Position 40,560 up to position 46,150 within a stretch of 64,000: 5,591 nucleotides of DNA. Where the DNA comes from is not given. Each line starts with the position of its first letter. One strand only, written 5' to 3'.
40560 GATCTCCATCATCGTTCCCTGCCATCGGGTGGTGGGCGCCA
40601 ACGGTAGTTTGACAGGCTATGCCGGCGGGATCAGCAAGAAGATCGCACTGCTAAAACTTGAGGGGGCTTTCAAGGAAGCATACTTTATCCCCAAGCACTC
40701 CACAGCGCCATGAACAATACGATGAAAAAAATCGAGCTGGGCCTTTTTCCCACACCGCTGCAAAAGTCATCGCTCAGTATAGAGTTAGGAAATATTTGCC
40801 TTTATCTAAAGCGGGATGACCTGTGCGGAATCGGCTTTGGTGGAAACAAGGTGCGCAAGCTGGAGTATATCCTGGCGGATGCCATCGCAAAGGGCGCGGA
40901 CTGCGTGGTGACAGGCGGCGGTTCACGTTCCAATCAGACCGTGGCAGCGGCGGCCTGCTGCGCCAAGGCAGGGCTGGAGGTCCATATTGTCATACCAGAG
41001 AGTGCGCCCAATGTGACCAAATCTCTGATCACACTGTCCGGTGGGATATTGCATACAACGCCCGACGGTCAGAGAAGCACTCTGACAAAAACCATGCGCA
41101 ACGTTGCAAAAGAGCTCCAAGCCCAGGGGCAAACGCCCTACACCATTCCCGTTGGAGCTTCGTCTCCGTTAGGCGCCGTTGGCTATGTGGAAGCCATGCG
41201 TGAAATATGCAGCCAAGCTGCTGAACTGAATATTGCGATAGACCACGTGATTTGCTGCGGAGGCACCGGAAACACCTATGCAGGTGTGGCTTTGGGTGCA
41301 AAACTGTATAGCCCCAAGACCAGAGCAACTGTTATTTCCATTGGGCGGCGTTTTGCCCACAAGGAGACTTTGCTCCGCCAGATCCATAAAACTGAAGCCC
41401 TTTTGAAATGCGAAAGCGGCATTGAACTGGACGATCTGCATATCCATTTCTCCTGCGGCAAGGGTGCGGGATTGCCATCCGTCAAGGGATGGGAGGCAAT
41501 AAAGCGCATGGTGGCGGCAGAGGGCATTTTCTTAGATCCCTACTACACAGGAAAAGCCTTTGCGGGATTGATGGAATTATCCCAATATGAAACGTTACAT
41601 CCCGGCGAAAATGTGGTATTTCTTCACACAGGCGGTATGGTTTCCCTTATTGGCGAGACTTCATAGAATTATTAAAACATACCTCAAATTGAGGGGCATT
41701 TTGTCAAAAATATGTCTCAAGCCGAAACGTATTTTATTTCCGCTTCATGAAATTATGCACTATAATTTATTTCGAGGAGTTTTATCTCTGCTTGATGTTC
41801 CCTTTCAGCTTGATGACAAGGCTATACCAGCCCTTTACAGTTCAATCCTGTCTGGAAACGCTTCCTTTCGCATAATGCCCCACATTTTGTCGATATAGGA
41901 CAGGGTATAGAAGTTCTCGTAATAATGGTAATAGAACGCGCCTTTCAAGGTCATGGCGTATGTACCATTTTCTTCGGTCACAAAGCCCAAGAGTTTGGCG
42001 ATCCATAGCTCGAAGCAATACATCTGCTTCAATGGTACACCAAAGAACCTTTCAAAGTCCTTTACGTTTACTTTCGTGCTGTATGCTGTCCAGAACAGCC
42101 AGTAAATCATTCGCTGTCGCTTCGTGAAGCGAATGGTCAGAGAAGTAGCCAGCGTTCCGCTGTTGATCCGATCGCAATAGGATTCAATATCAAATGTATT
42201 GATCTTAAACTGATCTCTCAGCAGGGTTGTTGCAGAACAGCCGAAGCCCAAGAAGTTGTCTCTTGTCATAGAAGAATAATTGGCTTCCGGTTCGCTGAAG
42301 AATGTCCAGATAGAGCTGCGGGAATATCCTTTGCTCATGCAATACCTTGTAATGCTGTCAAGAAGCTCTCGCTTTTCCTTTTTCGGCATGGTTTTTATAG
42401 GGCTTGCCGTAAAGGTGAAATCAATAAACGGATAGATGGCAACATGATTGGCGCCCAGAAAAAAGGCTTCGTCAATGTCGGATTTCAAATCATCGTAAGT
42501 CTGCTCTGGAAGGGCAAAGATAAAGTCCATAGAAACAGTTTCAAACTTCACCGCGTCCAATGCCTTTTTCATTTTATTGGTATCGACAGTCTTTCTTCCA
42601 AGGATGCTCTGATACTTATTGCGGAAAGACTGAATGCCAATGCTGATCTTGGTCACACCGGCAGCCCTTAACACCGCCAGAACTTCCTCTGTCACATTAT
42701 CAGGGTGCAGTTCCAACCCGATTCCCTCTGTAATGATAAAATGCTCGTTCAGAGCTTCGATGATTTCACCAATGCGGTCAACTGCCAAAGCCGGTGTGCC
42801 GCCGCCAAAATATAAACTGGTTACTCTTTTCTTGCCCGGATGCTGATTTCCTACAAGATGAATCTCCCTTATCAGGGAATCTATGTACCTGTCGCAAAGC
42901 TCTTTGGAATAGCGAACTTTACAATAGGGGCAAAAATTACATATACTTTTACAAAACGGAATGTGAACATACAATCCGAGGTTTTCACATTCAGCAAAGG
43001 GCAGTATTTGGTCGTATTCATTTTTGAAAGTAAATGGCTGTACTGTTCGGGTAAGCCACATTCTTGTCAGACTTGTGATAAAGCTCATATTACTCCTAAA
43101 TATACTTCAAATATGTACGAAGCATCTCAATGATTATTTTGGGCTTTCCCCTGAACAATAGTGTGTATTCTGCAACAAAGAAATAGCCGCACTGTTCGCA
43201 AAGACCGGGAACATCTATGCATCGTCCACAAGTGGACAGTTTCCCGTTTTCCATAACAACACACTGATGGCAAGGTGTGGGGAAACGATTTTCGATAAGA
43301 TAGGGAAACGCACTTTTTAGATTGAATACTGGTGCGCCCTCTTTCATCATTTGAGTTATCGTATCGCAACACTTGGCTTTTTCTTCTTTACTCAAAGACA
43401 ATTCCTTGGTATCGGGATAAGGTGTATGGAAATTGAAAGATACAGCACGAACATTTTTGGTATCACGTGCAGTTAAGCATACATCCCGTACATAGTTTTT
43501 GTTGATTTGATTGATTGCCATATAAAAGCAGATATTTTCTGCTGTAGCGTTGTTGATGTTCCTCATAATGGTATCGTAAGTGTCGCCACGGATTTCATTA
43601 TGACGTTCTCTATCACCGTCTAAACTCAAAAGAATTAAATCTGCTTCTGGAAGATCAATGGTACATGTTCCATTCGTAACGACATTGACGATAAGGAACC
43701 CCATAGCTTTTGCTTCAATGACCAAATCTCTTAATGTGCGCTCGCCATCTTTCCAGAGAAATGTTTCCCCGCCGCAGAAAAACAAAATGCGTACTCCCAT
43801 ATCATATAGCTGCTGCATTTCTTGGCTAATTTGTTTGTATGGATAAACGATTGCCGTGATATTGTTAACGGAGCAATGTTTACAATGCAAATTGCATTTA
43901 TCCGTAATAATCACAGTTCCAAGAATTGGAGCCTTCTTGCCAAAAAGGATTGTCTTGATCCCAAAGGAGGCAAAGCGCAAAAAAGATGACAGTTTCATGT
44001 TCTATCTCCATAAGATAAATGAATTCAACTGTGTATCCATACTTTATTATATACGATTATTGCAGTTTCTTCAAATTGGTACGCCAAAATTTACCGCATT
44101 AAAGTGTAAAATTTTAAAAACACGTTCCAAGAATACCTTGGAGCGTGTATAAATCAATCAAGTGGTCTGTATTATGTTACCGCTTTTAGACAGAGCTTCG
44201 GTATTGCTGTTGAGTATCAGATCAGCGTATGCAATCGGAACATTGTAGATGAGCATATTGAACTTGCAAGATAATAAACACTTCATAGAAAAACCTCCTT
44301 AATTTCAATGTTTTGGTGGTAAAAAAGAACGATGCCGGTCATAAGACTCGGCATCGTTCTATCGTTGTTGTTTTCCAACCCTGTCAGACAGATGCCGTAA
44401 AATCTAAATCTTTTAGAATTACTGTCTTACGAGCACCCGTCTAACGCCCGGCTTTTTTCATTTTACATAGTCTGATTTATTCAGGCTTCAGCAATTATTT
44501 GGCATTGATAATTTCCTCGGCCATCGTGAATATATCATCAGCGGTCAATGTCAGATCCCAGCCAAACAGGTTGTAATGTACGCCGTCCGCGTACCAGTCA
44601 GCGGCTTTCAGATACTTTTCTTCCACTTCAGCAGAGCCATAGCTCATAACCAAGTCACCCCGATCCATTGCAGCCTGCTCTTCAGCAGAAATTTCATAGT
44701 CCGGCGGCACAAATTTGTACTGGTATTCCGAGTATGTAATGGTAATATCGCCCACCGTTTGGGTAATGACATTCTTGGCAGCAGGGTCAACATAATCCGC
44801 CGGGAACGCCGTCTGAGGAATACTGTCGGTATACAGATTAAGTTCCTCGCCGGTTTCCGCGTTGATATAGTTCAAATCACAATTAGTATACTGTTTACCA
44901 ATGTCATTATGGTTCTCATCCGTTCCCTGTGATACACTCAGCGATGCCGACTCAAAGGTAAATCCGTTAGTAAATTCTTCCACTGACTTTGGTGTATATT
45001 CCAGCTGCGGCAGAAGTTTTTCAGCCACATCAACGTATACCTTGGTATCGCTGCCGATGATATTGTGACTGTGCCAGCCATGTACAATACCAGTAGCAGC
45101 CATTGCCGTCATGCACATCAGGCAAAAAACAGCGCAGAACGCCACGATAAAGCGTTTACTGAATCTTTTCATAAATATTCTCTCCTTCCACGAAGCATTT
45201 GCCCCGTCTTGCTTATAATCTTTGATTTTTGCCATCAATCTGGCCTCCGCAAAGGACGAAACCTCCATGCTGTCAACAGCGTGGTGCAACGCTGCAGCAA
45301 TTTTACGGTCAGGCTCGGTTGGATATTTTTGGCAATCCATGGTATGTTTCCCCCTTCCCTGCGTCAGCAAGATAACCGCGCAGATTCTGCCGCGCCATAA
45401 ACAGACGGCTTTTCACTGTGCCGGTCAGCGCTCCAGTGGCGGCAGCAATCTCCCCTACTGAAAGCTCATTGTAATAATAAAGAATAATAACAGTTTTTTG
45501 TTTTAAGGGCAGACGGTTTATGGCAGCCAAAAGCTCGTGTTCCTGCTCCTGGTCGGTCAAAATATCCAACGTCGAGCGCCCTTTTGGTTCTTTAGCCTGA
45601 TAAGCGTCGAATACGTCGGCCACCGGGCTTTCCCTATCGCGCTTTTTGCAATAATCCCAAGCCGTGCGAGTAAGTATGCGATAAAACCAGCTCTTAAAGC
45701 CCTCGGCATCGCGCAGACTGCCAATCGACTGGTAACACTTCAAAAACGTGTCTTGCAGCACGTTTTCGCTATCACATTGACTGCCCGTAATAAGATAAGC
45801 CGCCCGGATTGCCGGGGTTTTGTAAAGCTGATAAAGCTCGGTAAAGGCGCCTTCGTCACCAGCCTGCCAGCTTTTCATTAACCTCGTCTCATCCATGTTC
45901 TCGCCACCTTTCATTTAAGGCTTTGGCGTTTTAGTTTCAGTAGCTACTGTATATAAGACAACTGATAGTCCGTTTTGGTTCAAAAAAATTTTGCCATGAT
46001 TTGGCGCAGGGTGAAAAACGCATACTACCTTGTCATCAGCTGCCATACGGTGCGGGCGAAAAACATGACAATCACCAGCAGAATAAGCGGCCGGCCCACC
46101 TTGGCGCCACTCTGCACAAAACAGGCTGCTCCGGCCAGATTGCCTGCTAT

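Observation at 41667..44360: Low-GC inserted module: small ORF, SPASM-type rSAM and HemN-like rSAM, an uncharacterised RiPP-like or cofactor-maturation system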

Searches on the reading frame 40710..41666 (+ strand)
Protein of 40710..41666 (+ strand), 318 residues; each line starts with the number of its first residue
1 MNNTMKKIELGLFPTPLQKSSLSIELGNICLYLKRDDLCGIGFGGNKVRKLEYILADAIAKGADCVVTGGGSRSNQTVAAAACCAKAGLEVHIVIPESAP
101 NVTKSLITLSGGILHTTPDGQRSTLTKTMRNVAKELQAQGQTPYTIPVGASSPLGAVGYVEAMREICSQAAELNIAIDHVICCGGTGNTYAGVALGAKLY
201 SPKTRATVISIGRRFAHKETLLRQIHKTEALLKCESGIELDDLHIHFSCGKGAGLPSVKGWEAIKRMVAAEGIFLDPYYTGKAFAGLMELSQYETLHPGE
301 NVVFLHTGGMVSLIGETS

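Call 3: search_protein_families(library=pfam, proteins=[window:40710-41666:+], max_evalue=0.01)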
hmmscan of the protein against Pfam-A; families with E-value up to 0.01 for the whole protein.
window:40710-41666:+ (318 aa): 3 families
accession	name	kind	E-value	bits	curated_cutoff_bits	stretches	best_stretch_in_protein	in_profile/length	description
PF00291.31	PALP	-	3.2e-44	151.9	35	1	9-308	2-295/295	Pyridoxal-phosphate dependent enzyme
PF03853.21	YjeF_N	-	0.00025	21.5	24.9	0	178-230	27-79/169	YjeF-related protein N-terminus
PF06032.18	S-Me-THD_N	-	0.0081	16.7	27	0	57-136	4-81/158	S-Me-THD-like, N-terminal domain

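Call 4: search_protein_families(library=ncbifam, proteins=[window:40710-41666:+], max_evalue=0.01)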
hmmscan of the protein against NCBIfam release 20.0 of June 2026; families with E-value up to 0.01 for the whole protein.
window:40710-41666:+ (318 aa): 24 families
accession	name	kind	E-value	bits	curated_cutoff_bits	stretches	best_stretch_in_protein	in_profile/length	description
NF052537.1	CoM_syn_XcbE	exception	4.9e-73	246.1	450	1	5-313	6-320/322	coenzyme M biosynthesis enzyme XcbE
NF052482.1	sulfolyase_CuyA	equivalog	1.8e-71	240.7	450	1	5-315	6-326/332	D-cysteate sulfo-lyase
TIGR01275.1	ACC_deam_rel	subfamily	1.6e-63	215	289.4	1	8-313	1-314/321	pyridoxal phosphate-dependent enzymes, D-cysteine desulfhydrase family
NF010646.0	PRK14045.1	equivalog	4.7e-57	193.7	550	1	6-311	13-316/329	1-aminocyclopropane-1-carboxylate deaminase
TIGR01274.1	ACC_deam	equivalog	2.2e-54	184.8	392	1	4-313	4-327/337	1-aminocyclopropane-1-carboxylate deaminase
NF003032.0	PRK03910.1-5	equivalog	2.2e-49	168.4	469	1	7-313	12-323/330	D-cysteine desulfhydrase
NF003030.0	PRK03910.1-3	equivalog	1.1e-48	166.1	429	1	5-313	13-328/338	D-cysteine desulfhydrase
NF003029.0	PRK03910.1-1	equivalog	5.8e-48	164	610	1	7-313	11-321/328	D-cysteine desulfhydrase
NF007989.0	PRK10717.1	equivalog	4.6e-07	29.2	387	1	47-208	45-209/334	cysteine synthase A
NF006050.0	PRK08197.1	equivalog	1.3e-06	27.5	303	1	5-116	71-179/406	threonine synthase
NF004170.0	PRK05638.1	equivalog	8.9e-06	24.5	421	1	4-99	56-146/442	threonine synthase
NF045641.2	BHydaspDhtseBhcB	equivalog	9.3e-06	25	550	1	15-206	21-198/312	beta-hydroxyaspartate dehydratase BhcB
TIGR01136.1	cysKM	subfamily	1.6e-05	24.5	344.15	1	74-206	66-193/299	cysteine synthase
TIGR01139.1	cysK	equivalog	8e-05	22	350.95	1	74-204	66-191/298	cysteine synthase A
NF006390.0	PRK08639.1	equivalog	0.00014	21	421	1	5-209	16-210/418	threonine ammonia-lyase IlvA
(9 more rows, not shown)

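Call 89: find_encoding_contigs(protein=window:40710-41666:+, flank=5000, max_places=8)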
Protein window:40710-41666:+ (318 aa): 21 contigs read that carry it; 8 places shown.
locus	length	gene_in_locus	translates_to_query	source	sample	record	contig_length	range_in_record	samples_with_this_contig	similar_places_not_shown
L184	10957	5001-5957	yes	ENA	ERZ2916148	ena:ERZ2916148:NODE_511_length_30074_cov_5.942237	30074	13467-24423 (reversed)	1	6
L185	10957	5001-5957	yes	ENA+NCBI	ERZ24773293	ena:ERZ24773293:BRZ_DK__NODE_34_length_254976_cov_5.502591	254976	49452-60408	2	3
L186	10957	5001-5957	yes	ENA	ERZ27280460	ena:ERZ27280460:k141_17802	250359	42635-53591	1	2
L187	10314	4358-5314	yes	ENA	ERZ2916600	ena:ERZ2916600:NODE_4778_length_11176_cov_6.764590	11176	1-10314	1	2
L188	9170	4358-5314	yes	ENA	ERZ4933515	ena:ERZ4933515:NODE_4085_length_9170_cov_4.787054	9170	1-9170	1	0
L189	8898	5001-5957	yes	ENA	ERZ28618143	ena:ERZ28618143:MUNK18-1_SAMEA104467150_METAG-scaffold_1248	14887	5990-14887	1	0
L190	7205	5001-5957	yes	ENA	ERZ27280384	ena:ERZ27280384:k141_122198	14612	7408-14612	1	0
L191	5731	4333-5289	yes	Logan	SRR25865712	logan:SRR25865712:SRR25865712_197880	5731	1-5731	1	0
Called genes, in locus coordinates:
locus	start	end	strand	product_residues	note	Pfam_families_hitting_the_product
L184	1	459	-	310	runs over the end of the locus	PF00892:EamA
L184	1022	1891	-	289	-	PF07883:Cupin_2 (weak), PF02311:AraC_binding, PF12833:HTH_18, PF00165:HTH_AraC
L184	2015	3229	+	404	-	PF00155:Aminotran_1_2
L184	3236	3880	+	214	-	PF00730:HhH-GPD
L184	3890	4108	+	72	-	PF02805:Ada_Zn_binding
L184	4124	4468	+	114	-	PF03992:ABM (weak)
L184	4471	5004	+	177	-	PF02870:Methyltransf_1N, PF01035:DNA_binding_1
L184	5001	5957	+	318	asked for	PF00291:PALP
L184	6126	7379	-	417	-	PF04055:Radical_SAM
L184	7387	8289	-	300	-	PF04055:Radical_SAM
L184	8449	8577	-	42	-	PF19537:DUF6061 (faint)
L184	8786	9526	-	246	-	-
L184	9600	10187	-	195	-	PF04542:Sigma70_r2, PF08281:Sigma70_r4_2, PF04545:Sigma70_r4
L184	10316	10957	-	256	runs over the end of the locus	PF01925:TauE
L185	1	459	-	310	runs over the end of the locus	PF00892:EamA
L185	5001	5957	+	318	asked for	PF00291:PALP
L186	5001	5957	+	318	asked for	PF00291:PALP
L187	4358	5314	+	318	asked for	PF00291:PALP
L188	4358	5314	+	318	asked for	PF00291:PALP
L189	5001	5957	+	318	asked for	PF00291:PALP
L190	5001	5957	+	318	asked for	PF00291:PALP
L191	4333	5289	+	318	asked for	PF00291:PALP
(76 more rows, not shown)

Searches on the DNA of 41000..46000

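Call 13: search_rna_families(source=window, start=41000, end=46000, threshold=evalue, max_evalue=1)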
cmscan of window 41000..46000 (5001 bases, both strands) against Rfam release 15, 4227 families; matches with E-value up to 1: 1.
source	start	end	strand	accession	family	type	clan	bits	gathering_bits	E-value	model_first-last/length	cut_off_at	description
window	42641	42721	-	RF02089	CLRN1-AS1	Gene; lncRNA;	-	16.1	48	0.94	1-79/79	no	CLRN1 antisense RNA 1 conserved region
